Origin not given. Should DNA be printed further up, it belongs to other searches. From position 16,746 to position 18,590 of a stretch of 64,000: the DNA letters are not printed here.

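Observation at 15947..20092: UbiD-4, an aryl/acyl-CoA ligase and an IPNS-like 2OG/Fe(II) oxygenase are co-transcribed upstream of the UbiD triplet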

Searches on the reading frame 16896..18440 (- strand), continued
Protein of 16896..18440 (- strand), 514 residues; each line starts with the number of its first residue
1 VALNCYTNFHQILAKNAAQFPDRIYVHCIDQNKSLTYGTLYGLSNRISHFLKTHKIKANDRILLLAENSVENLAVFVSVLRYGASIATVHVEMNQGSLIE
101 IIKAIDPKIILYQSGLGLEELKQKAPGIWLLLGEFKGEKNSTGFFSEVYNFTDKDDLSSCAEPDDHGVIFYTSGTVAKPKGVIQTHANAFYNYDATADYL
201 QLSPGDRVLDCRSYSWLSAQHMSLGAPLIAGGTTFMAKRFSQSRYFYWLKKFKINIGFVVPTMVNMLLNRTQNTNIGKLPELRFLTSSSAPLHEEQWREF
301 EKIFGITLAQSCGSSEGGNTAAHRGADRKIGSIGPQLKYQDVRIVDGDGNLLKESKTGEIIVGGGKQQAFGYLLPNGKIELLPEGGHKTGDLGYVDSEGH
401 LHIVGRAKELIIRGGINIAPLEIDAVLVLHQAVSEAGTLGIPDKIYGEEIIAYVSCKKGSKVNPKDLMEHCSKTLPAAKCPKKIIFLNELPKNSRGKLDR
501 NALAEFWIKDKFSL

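Call 51: search_solved_structures(query=L007:8292-9950:+, max_evalue=1e-20)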
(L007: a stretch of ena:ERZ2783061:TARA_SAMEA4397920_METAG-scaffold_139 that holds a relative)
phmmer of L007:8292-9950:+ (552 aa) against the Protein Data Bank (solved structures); distinct sequences matched with E-value up to 1e-20: 128 (the best 60 are shown).
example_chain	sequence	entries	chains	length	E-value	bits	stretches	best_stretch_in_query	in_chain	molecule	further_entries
9zgl_A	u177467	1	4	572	6.9e-112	378.1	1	2-545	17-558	Ancestral acetolactate synthase, catabolic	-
4rjj_A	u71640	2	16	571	1.2e-106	360.8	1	3-541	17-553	Acetolactate synthase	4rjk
4rji_A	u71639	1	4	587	1.3e-106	360.6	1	3-541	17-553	Acetolactate synthase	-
24pi_A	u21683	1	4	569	1.5e-105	357.2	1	4-542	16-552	Ancestral acetolactate synthase, catabolic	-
1ozf_A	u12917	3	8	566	6.1e-104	351.9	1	4-542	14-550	Acetolactate synthase, catabolic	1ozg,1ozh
5d6r_B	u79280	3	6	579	7e-104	351.7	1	4-541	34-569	Acetolactate synthase, catabolic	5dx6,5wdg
13bb_A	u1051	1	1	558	4.3e-99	335.9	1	4-545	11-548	acetolactate synthase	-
7egv_A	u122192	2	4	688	6.2e-79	269.3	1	4-534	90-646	Acetolactate synthase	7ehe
9yjz_A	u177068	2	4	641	3.4e-75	257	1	6-534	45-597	Acetolactate synthase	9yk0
7tzz_A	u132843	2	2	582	7e-74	252.7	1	2-531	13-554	Acetolactate synthase, chloroplastic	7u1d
6u9h_A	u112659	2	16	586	1.4e-73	251.6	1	2-531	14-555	Acetolactate synthase, chloroplastic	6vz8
8et5_A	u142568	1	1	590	1.4e-73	251.6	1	2-531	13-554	Acetolactate synthase, chloroplastic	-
1ybh_A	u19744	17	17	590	1.5e-73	251.6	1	2-531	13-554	Acetolactate synthase, chloroplast | Acetolactate synthase | Acetolactate synthase, chloroplastic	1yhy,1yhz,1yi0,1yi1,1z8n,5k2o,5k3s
3e9y_A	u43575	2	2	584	1.9e-73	251.2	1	2-531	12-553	Acetolactate synthase, chloroplastic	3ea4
7stq_A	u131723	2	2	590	4.9e-73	249.9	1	2-481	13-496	Acetolactate synthase, chloroplastic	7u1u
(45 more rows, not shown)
